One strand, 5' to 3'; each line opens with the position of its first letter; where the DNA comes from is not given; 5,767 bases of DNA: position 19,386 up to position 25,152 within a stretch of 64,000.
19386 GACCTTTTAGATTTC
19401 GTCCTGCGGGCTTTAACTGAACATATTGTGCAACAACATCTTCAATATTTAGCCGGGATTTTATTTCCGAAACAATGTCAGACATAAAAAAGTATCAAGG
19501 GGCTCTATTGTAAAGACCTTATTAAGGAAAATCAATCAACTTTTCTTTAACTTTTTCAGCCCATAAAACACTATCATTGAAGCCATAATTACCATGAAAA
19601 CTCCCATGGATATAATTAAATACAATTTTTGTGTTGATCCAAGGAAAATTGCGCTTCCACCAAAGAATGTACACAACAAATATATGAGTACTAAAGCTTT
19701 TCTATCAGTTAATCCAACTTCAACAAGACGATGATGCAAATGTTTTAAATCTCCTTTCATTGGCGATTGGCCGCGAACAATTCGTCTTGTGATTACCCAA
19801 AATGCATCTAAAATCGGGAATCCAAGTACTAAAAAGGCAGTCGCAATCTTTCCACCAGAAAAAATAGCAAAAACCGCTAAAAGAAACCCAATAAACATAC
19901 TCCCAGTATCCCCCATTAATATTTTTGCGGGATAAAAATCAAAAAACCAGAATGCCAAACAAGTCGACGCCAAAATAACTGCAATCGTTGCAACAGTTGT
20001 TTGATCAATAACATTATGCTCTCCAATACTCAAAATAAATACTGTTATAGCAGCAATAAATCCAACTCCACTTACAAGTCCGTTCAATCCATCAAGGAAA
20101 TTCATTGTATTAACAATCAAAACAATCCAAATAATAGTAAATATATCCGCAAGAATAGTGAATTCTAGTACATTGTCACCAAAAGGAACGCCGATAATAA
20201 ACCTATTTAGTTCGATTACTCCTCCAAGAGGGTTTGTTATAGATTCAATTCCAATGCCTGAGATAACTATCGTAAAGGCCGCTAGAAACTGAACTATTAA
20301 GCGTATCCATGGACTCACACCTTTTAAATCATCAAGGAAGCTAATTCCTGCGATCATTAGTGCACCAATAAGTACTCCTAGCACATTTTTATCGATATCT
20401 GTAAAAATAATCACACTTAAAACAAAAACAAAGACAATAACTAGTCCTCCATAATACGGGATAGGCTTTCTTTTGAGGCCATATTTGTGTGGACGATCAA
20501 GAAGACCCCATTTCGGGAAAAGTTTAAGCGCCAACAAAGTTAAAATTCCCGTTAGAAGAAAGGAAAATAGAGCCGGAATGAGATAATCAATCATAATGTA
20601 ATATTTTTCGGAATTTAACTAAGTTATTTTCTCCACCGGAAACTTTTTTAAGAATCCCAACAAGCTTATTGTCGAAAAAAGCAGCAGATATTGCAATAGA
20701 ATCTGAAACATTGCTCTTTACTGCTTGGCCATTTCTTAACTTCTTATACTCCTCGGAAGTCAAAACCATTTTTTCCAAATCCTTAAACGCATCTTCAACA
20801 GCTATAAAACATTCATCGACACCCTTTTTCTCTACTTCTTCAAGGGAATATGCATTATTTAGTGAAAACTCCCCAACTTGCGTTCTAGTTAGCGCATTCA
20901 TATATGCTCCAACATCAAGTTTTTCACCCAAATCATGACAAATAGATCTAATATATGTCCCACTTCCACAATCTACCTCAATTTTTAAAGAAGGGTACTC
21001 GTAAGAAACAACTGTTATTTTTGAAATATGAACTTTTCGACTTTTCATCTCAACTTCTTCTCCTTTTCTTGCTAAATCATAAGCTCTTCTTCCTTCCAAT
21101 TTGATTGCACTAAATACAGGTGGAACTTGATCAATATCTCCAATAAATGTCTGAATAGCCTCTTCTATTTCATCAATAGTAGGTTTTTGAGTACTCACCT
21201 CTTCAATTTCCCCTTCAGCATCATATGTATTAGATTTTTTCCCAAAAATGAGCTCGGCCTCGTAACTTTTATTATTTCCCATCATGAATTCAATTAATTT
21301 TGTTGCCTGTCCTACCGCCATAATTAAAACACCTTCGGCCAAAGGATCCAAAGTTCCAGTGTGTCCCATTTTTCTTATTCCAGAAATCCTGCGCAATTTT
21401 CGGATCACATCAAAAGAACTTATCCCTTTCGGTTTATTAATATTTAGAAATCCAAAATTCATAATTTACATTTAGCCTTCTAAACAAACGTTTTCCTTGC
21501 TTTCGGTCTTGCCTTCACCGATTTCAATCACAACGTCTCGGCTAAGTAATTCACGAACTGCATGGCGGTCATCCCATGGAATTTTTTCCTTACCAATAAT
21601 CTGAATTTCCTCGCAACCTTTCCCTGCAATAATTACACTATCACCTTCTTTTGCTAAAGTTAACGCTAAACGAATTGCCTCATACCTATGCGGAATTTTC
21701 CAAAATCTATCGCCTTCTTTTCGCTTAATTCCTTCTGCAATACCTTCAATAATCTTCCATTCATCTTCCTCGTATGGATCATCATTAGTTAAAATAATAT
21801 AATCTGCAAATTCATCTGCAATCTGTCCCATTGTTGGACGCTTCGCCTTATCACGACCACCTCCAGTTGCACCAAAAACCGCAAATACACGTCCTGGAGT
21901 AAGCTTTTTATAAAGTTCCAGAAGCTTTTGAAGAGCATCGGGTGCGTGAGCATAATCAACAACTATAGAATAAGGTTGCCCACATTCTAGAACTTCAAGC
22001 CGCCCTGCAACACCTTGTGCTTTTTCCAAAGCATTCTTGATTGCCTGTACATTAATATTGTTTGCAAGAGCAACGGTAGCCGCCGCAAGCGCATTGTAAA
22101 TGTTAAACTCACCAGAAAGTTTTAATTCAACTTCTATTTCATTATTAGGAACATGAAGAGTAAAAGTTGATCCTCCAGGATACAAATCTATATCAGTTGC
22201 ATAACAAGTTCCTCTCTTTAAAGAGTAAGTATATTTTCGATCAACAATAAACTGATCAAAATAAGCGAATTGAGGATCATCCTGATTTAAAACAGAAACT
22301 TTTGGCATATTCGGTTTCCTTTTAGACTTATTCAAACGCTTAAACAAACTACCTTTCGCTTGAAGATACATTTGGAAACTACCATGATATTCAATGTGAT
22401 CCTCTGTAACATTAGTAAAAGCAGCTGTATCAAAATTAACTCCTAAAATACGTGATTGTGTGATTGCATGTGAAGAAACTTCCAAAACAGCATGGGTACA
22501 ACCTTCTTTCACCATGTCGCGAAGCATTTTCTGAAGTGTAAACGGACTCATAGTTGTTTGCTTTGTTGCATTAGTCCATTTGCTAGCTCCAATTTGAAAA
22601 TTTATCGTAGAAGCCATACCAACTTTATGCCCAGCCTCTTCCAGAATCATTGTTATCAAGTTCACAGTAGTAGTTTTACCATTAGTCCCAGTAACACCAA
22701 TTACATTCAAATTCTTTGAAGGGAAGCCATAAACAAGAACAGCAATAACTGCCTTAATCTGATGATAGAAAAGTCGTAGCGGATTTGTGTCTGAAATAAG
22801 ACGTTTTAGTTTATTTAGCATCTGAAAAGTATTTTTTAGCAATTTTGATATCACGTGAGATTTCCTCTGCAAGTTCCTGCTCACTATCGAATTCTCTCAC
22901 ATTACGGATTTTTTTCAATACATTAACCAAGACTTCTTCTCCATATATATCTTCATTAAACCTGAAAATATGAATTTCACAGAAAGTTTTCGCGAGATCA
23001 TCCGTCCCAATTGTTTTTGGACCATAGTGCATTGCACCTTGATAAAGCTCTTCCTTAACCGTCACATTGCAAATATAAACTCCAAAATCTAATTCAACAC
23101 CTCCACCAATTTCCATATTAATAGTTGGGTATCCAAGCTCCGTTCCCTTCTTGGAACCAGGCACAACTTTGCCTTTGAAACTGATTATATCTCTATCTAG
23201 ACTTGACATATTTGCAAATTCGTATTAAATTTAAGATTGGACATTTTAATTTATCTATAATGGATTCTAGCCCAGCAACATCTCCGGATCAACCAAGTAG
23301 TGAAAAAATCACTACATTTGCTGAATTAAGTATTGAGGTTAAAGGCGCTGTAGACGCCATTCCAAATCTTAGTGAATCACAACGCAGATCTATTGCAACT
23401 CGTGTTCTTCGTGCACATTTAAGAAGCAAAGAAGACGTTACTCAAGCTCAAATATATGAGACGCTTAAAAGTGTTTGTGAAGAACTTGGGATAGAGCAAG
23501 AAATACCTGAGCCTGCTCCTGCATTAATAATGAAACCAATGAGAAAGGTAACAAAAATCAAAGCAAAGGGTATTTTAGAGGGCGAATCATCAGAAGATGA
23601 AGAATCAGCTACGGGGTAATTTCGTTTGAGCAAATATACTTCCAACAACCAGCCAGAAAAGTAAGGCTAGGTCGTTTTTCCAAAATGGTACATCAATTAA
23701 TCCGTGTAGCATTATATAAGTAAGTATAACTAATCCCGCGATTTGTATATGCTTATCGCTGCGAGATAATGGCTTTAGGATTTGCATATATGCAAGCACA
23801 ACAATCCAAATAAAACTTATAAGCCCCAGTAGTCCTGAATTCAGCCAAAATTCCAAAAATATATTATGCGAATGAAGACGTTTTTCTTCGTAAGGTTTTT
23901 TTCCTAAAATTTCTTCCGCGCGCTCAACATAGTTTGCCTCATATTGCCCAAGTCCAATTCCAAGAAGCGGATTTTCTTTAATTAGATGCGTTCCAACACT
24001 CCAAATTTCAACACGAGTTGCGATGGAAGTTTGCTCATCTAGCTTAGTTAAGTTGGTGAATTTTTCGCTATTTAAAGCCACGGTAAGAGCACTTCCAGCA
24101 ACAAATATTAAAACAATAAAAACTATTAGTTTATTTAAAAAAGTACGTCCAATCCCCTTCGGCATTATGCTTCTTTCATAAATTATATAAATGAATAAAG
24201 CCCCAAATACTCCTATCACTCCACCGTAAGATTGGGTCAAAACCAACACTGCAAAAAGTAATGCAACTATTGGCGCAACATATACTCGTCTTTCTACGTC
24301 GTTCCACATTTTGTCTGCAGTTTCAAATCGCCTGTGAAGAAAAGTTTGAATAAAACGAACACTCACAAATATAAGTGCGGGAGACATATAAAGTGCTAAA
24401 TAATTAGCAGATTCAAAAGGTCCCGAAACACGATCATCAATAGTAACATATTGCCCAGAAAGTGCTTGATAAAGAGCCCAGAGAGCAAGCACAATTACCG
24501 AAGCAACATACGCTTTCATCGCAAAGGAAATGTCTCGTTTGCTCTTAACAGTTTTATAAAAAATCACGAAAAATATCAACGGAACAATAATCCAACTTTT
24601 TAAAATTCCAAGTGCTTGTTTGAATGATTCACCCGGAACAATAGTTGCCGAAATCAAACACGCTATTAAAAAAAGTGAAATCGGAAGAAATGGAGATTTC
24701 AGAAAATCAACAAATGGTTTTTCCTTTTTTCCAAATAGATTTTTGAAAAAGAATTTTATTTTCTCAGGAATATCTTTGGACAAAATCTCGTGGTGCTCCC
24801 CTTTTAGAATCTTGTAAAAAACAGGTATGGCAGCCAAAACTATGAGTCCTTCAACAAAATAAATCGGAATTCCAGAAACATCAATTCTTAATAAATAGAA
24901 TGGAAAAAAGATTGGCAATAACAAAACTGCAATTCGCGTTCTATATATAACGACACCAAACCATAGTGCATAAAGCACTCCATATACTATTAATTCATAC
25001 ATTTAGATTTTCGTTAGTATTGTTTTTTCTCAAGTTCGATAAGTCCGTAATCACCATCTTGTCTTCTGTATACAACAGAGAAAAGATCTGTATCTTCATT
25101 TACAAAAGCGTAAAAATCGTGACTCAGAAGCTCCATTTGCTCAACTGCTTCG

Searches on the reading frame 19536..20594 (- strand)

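Call 9: search_protein_families(library=pfam, proteins=[window:19536-20594:-], max_evalue=0.001)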
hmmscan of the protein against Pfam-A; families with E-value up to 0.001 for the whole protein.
window:19536-20594:- (352 aa): 1 family
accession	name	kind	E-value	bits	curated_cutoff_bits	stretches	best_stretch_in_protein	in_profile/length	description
PF00953.26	Glycos_transf_4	-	4.7e-35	121.4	27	1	72-246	2-159/160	Glycosyl transferase family 4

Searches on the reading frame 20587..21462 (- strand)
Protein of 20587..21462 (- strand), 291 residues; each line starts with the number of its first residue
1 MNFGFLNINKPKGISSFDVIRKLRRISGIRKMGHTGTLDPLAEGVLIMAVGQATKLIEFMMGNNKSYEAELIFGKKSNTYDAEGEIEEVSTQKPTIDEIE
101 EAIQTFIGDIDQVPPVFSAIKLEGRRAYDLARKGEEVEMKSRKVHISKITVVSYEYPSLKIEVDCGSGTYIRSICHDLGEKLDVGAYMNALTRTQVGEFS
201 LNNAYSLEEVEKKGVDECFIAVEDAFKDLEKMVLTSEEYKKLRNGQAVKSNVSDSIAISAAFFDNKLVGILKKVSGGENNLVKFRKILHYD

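Call 9: search_protein_families(library=pfam, proteins=[window:20587-21462:-], max_evalue=0.001)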
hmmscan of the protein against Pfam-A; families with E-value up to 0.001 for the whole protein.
window:20587-21462:- (291 aa): 2 families
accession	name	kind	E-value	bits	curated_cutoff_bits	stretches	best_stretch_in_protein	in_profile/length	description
PF01509.24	TruB_N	-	1.9e-55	187.8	27.3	1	24-171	1-149/149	TruB family pseudouridylate synthase (N terminal domain)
PF16198.10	TruB_C_2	-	5.6e-12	46.1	29.3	1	172-213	1-42/66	tRNA pseudouridylate synthase B C-terminal domain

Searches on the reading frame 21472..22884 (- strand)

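Call 9: search_protein_families(library=pfam, proteins=[window:21472-22884:-], max_evalue=0.001)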
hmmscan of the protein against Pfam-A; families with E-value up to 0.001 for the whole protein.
window:21472-22884:- (470 aa): 2 families
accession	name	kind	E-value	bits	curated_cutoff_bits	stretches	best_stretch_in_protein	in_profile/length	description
PF08245.18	Mur_ligase_M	-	8.7e-52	176.4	24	1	64-272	1-200/200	Mur ligase middle domain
PF02875.26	Mur_ligase_C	-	1.9e-28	100.3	28.4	1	294-423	1-127/127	Mur ligase, glutamate ligase domain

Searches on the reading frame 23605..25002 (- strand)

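Call 9: search_protein_families(library=pfam, proteins=[window:23605-25002:-], max_evalue=0.001)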
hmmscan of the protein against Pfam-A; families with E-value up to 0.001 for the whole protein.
window:23605-25002:- (465 aa): 1 family
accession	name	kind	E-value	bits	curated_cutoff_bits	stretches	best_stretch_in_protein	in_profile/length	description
PF04932.20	Wzy_C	-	3.3e-22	79.3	31.7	1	245-398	2-149/149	O-Antigen ligase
